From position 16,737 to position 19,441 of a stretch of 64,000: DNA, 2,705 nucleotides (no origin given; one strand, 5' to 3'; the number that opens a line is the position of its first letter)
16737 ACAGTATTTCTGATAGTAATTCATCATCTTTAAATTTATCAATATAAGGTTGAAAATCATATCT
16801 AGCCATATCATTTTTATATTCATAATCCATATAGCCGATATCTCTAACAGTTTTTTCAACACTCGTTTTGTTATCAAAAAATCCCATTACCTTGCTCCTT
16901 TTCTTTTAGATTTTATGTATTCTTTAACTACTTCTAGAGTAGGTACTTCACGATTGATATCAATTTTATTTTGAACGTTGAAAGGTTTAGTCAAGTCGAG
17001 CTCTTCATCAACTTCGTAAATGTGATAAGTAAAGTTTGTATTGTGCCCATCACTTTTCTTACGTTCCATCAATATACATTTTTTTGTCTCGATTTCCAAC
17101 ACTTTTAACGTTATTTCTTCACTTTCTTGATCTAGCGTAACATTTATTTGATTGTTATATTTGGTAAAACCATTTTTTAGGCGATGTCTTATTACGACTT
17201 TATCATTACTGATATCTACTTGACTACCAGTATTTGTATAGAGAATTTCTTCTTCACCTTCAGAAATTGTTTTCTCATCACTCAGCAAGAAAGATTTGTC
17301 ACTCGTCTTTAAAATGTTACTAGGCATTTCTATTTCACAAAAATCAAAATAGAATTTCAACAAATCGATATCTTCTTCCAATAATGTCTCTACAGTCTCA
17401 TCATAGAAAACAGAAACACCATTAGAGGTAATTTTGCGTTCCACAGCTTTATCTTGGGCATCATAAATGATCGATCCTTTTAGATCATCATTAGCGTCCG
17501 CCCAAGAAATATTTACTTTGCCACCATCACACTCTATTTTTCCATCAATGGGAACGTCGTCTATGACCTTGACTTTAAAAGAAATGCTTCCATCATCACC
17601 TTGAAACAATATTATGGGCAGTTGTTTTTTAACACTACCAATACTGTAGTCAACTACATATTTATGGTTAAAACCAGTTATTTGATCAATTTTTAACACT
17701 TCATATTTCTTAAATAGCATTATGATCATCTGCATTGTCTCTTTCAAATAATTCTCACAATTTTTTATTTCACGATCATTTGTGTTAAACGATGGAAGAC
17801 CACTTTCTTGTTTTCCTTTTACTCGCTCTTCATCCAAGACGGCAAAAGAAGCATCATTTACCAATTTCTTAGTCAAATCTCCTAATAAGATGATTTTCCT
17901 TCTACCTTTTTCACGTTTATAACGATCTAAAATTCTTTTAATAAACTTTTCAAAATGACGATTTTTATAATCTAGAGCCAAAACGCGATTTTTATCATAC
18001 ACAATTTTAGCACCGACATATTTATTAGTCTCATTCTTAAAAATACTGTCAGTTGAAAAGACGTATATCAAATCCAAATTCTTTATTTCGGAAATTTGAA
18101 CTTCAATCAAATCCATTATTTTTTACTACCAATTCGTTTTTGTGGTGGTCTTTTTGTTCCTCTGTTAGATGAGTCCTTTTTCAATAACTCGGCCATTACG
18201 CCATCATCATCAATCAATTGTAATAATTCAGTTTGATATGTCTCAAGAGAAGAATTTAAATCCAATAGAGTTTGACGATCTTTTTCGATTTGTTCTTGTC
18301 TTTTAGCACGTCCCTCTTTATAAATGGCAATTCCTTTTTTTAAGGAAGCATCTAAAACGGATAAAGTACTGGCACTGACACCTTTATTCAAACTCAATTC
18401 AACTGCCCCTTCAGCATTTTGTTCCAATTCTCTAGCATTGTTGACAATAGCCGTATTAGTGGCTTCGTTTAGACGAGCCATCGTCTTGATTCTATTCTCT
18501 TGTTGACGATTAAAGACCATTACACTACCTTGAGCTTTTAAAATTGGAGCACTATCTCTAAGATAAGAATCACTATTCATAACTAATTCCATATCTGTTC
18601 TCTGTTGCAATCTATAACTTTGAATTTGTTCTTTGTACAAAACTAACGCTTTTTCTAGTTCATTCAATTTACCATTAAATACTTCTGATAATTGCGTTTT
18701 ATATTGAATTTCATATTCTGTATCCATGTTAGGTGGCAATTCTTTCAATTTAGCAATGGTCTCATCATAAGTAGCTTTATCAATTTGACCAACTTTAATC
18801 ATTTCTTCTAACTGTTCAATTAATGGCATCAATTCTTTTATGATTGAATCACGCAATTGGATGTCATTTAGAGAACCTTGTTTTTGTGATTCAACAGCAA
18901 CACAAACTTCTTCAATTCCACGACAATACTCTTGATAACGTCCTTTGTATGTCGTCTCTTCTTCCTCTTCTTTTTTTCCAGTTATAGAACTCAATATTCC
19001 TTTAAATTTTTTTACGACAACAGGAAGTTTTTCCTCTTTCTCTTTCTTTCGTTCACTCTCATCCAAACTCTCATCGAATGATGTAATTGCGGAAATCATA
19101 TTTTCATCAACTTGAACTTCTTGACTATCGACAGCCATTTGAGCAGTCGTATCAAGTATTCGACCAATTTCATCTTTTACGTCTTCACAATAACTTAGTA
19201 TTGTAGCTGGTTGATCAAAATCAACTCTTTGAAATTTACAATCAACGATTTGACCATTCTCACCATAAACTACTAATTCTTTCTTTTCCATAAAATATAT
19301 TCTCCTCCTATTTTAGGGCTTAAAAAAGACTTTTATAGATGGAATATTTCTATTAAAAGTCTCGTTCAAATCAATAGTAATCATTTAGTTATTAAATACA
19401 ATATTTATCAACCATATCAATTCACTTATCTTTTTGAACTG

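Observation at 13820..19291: Four translationally coupled genes: TelA-like coiled-coil protein, unknown, coiled-coil AAA_5 ATPase, unknown (candidate stress/defence module)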

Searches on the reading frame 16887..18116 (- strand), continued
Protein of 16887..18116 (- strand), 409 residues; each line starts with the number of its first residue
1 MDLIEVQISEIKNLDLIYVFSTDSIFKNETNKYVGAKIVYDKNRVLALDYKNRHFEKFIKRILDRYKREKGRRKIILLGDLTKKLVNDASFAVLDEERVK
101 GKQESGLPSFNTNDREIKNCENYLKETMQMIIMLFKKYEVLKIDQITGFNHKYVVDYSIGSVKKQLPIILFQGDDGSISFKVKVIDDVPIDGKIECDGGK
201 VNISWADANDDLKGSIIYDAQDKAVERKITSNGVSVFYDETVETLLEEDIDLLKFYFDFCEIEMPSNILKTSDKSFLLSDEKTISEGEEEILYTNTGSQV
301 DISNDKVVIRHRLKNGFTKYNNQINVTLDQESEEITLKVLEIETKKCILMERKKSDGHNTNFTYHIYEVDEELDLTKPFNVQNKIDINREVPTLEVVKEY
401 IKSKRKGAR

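Call 76: find_related_loci(query=A1, collection=metagenome_contigs, flank=7000)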
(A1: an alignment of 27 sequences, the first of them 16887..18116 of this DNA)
Query A1 (409 aa) in metagenome_contigs; peptide patterns used: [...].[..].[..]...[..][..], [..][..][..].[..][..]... (x = any residue, [..] = any of these).
380 stretches matched a pattern; 5 encode a relative of the query (tblastn E <= 1e-3); 5 distinct loci.
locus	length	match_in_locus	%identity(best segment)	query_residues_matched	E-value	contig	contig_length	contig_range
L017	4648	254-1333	37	1-370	7e-66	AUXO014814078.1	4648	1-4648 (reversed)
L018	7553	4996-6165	32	6-406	1e-53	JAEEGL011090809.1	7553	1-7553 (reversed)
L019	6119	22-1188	33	1-402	3e-53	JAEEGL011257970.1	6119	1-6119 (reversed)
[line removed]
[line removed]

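Call 85: find_encoding_contigs(protein=P0006, flank=6000, max_places=1)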
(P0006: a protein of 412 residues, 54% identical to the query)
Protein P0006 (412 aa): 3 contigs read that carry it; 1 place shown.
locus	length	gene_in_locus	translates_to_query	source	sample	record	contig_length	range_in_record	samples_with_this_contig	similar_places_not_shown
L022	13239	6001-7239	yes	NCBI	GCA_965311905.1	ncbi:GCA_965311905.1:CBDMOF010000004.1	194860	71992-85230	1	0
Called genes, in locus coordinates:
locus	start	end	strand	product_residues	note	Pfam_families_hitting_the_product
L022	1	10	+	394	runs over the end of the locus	PF01996:F420_ligase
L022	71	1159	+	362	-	-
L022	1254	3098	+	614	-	-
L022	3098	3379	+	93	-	-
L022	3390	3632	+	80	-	-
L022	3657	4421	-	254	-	-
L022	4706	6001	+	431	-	PF05816:TelA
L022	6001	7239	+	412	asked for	-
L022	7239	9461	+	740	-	PF07728:AAA_5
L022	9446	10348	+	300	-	PF23822:DUF7192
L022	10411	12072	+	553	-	PF01943:Polysacc_synt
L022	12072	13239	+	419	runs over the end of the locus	PF02388:FemAB, PF13480:Acetyltransf_6 (faint)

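Call 86: find_encoding_contigs(protein=P0048, flank=6000, max_places=1)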
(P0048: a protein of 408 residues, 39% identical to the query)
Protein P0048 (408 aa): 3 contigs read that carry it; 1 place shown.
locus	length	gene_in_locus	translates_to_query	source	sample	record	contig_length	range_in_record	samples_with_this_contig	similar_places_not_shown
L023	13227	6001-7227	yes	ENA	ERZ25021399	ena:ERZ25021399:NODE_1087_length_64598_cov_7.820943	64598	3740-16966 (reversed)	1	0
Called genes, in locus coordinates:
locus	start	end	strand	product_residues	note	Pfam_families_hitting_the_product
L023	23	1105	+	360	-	PF00005:ABC_tran, PF08402:TOBE_2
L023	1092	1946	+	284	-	PF00528:BPD_transp_1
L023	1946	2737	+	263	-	PF00528:BPD_transp_1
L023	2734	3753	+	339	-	PF01547:SBP_bac_1, PF13416:SBP_bac_8, PF13531:SBP_bac_11, PF13343:SBP_bac_6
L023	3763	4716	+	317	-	PF23441:SDR (weak), PF00106:adh_short, PF08659:KR, PF13561:adh_short_C2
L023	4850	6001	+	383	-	PF05816:TelA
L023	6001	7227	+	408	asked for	-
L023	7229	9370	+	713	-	PF07728:AAA_5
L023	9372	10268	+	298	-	PF23822:DUF7192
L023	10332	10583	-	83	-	PF04070:DUF378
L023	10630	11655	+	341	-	-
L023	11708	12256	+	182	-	-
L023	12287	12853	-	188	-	PF04079:SMC_ScpB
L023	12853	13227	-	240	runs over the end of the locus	PF02616:SMC_ScpA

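Call 87: find_encoding_contigs(protein=P0055, flank=6000, max_places=1)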
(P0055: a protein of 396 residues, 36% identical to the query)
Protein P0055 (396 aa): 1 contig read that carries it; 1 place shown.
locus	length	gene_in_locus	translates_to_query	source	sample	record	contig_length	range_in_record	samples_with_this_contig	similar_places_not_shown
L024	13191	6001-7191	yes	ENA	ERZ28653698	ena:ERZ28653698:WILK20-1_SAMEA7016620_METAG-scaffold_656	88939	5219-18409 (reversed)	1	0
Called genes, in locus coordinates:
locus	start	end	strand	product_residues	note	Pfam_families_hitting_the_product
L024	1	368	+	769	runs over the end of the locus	PF09972:DUF2207, PF20990:DUF2207_C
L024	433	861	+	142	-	-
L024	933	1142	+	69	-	PF03672:UPF0154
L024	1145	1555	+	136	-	PF02620:YceD (weak)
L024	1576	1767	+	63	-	PF01783:Ribosomal_L32p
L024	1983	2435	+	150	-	PF12158:DUF3592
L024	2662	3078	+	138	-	PF04138:GtrA_DPMS_TM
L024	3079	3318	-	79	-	-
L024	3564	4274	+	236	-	-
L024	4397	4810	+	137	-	-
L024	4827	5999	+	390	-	PF05816:TelA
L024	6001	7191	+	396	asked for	-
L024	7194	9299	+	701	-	PF07728:AAA_5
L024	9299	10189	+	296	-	PF23822:DUF7192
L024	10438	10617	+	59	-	-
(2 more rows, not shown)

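Call 99: find_encoding_contigs(protein=P0057, flank=3000, max_places=3)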
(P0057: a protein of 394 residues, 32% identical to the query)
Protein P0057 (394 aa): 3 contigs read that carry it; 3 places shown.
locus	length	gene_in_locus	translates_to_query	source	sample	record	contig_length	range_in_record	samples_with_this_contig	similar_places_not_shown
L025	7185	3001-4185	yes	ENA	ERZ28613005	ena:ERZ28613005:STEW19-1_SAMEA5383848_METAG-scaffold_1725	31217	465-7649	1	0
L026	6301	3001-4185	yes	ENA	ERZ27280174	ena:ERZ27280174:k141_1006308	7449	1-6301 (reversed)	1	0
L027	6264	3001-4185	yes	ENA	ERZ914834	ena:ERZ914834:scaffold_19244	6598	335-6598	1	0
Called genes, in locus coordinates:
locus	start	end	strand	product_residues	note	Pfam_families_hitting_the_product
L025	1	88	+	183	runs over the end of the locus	?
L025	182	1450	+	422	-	PF19789:DUF6273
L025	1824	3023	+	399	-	PF05816:TelA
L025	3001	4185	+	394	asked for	-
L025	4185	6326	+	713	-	PF07728:AAA_5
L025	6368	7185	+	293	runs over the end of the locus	PF23822:DUF7192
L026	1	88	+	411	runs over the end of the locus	?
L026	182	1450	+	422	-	PF19789:DUF6273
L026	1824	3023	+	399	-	PF05816:TelA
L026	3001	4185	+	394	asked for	-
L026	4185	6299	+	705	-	?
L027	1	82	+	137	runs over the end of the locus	?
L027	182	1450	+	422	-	PF19789:DUF6273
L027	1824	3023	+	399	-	PF05816:TelA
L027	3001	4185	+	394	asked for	-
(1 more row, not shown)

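Call 100: find_encoding_contigs(protein=P0058, flank=3000, max_places=3)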
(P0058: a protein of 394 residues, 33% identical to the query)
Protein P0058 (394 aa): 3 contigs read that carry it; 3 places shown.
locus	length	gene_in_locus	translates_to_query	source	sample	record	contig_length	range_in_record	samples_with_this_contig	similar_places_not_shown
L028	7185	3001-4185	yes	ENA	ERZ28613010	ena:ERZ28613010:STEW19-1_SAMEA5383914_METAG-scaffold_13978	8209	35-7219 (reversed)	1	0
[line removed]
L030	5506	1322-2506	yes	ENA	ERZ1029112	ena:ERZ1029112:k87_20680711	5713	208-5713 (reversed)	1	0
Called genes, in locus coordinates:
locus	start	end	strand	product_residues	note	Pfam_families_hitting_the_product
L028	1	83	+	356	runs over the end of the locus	?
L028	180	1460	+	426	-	PF19789:DUF6273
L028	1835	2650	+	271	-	-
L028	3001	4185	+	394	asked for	-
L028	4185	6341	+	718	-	PF00004:AAA (weak), PF07728:AAA_5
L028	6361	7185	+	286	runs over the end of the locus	?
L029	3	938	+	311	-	?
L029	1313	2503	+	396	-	PF05816:TelA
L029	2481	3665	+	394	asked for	-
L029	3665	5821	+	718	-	PF00004:AAA (weak), PF07728:AAA_5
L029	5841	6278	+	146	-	?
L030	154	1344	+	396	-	PF05816:TelA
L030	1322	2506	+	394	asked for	-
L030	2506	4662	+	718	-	PF00004:AAA (weak), PF07728:AAA_5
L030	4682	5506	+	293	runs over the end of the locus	PF23822:DUF7192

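Call 107: search_protein_families(library=pfam, alignment_id=A1, max_evalue=1)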
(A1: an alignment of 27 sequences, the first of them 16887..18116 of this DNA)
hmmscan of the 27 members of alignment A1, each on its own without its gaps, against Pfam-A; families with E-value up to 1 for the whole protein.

A. member 1, window:16887-18116:- (409 aa): 1 family
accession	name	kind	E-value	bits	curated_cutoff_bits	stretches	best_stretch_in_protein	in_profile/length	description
PF12098.13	DUF3574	-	0.077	13.3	25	0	84-162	15-92/103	Protein of unknown function (DUF3574)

B. families by the number of members that match (of 27 scanned): 15 families
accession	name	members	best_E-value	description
PF16871.11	DUF5077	2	0.0056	Domain of unknown function (DUF5077)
PF24665.1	DUF7652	2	0.026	Domain of unknown function (DUF7652)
PF17481.7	Phage_sheath_domII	1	0.00068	Phage tail sheath protein beta-sandwich domain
PF23763.2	Beta-barrel_GLAA-B_I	1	0.016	GLAA-B beta-barrel domain I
PF19437.4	VCIP135_N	1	0.025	VCIP135 N-terminal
PF19725.4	RPC5_C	1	0.046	DNA-directed RNA polymerase III subunit RPC5 C-terminal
PF12098.13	DUF3574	1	0.077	Protein of unknown function (DUF3574)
PF17999.7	PulA_N1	1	0.077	Pullulanase N1-terminal domain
PF09014.16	Sushi_2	1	0.11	Beta-2-glycoprotein-1 fifth domain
PF13786.12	DUF4179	1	0.12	Domain of unknown function (DUF4179)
PF12976.13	DUF3860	1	0.12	Domain of Unknown Function with PDB structure (DUF3860)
PF23343.2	REP_ORF2-G2P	1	0.16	Replication-associated protein ORF2/G2P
PF21977.1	DUF6926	1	0.22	Domain of unknown function (DUF6926)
PF21182.2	FOG1-like_PR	1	0.27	Zinc finger protein ZFPM1-like, PR domain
PF04270.18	Strep_his_triad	1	0.29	Streptococcal histidine triad protein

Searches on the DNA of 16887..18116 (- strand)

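Call 83: search_rna_families(source=L004, start=6450, end=6850, threshold=evalue, max_evalue=10, show_alignments=2)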
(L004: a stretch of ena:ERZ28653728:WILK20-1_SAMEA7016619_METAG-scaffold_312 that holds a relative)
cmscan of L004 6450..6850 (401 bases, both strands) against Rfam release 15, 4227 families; matches with E-value up to 10: 14.
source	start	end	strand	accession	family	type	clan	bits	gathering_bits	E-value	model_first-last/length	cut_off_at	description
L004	6681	6749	+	RF02713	MCS4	Gene; sRNA;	-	21.3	56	0.88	1-123/123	no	Mycoplasma sRNA MCS4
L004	6712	6747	+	RF02397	sau-5971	Gene; sRNA;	-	19.6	90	0.39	56-91/96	no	Staphylococcus sRNA sau-5971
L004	6661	6745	+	RF04342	Plastid-psbA-1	Cis-reg;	CL00153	17.6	54.3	8.9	1-114/114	no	Plastid-psbA-1 3UTR RNA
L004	6713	6754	-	RF02397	sau-5971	Gene; sRNA;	-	17.5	90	1.1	43-96/96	no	Staphylococcus sRNA sau-5971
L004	6650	6743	+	RF02705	B_rapa_snoR775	Gene; snRNA; snoRNA; HACA-box;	-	17.4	64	6.1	1-127/127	no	Brassica rapa small nucleolar RNA 775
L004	6711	6814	-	RF02449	ncr1015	Gene; sRNA;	-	17.4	60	7.3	1-121/121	no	Bacillus sRNA ncr1015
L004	6536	6590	-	RF04331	Plastid-clpP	Cis-reg;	-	17.2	55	2.5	1-69/69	no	Plastid-clpP 5UTR RNA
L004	6732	6769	-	RF03442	mir-4003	Gene; miRNA;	-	16.7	70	2.3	11-48/58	no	mir-4003 microRNA precursor family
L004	6698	6763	+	RF03845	mir-3327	Gene; miRNA;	-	15.7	85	6.7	1-89/89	no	mir-3327 microRNA precursor family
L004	6707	6759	+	RF00700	mir-375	Gene; miRNA;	-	14.8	46.7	1.5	1-67/67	no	mir-375 microRNA precursor family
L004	6700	6765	+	RF03653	mir-971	Gene; miRNA;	-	14.6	53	4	1-77/77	no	mir-971 microRNA precursor family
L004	6710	6749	+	RF04144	MIR9783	Gene; miRNA;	-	14.5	100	7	29-68/95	no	MIR9783 microRNA precursor family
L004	6685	6741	+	RF01412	BsrG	Gene; sRNA;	-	14.1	55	0.39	1-259/259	no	BsrG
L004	6713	6746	+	RF02637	EF0408_EF0409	Gene; sRNA;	-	8.7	440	7.1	375-408/412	no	Enterococcus sRNA EF0408_EF0409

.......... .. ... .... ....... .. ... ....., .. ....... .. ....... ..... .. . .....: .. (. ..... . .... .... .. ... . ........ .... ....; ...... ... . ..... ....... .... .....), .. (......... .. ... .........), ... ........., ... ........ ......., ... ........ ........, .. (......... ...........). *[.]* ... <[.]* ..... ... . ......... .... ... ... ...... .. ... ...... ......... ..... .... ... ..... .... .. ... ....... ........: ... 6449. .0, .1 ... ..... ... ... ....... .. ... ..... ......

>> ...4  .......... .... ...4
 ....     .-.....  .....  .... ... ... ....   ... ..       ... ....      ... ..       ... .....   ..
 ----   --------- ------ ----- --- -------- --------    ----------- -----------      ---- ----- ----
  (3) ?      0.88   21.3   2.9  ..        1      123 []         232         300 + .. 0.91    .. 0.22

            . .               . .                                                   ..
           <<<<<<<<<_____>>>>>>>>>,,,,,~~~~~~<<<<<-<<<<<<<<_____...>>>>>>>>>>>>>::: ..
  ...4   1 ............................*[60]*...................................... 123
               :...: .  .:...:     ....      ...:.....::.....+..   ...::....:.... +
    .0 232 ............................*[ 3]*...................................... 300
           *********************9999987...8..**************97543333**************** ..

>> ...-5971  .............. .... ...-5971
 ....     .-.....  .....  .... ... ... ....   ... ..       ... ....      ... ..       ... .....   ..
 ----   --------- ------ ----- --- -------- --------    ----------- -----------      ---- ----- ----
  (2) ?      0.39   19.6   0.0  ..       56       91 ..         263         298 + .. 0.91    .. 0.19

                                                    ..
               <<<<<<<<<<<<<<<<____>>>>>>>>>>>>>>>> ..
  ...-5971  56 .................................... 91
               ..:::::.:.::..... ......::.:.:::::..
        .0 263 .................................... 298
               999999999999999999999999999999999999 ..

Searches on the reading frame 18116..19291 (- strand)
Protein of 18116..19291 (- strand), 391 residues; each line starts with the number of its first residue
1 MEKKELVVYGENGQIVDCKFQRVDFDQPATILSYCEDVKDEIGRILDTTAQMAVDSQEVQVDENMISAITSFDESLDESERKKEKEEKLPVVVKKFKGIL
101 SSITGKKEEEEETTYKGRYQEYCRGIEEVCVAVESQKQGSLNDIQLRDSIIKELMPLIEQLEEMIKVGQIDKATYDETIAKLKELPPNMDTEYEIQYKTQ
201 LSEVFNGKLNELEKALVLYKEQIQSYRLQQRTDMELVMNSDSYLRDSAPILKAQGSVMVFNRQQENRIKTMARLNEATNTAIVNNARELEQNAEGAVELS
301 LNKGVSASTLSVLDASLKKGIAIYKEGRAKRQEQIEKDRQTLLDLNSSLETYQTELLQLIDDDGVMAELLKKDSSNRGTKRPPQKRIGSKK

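Call 3: search_protein_families(library=pfam, proteins=[window:18116-19291:-], max_evalue=1)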
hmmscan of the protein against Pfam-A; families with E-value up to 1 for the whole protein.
window:18116-19291:- (391 aa): 1 family
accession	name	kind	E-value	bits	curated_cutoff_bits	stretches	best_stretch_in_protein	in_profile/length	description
PF05816.16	TelA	-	5.3e-19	68.9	30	1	21-352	6-329/332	Toxic anion resistance protein (TelA)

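Call 4: search_protein_families(library=padloc, proteins=[window:18116-19291:-], max_evalue=1)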
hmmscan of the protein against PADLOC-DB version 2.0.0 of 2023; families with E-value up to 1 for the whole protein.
window:18116-19291:- (391 aa): 0 families

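Call 5: search_protein_families(library=ncbifam, proteins=[window:18116-19291:-], max_evalue=1)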
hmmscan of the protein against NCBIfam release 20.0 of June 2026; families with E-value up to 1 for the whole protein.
window:18116-19291:- (391 aa): 3 families
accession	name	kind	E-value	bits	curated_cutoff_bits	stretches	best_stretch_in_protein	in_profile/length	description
NF009622.0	PRK13128.1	equivalog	9e-05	21.1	443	1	188-294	329-438/518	D-aminopeptidase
NF038174.1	maturase_GoxB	equivalog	0.03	13.3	400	1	243-355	79-190/358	glycine oxidase maturase GoxB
NF050800.1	HP0895_fam_antitoxin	equivalog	0.19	11.8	200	1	152-183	15-46/116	type II toxin-antitoxin system HP0895 family antitoxin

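Call 6: search_protein_families(library=phrogs, proteins=[window:18116-19291:-], max_evalue=1)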
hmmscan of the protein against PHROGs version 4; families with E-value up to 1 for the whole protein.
window:18116-19291:- (391 aa): 2 families
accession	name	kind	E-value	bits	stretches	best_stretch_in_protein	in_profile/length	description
phrog_5890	-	moron, auxiliary metabolic gene and host takeover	3.2e-08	33.9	1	65-349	93-363/374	tellurite resistance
phrog_37303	-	unknown function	0.13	13.2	1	307-359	11-64/66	-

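Call 32: search_solved_structures(query=window:18116-19291:-, max_evalue=1)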
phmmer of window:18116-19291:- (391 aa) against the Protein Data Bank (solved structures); distinct sequences matched with E-value up to 1: 1.
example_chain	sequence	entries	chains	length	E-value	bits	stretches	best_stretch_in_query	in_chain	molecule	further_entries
4h9q_C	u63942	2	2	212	0.78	12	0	225-279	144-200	Death domain-associated protein 6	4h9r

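Call 95: search_solved_structures(query=A4, max_evalue=1)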
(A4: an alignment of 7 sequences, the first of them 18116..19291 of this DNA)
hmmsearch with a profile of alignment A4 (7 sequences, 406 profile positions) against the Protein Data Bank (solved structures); distinct sequences matched with E-value up to 1: 5.
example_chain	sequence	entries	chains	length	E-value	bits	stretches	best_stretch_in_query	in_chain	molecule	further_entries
3vjf_A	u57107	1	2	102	0.23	13.6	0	191-231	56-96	WA20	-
8vw5_A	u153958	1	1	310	0.27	13.4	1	310-376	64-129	E3 ubiquitin-protein ligase CBL-B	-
8vw5_B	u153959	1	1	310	0.29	13.3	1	310-375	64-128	E3 ubiquitin-protein ligase CBL-B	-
27ag_A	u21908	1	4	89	0.29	13.3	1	298-375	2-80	De novo designed miniprotein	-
27ah_A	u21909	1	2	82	0.41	12.8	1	298-374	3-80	De novo designed miniprotein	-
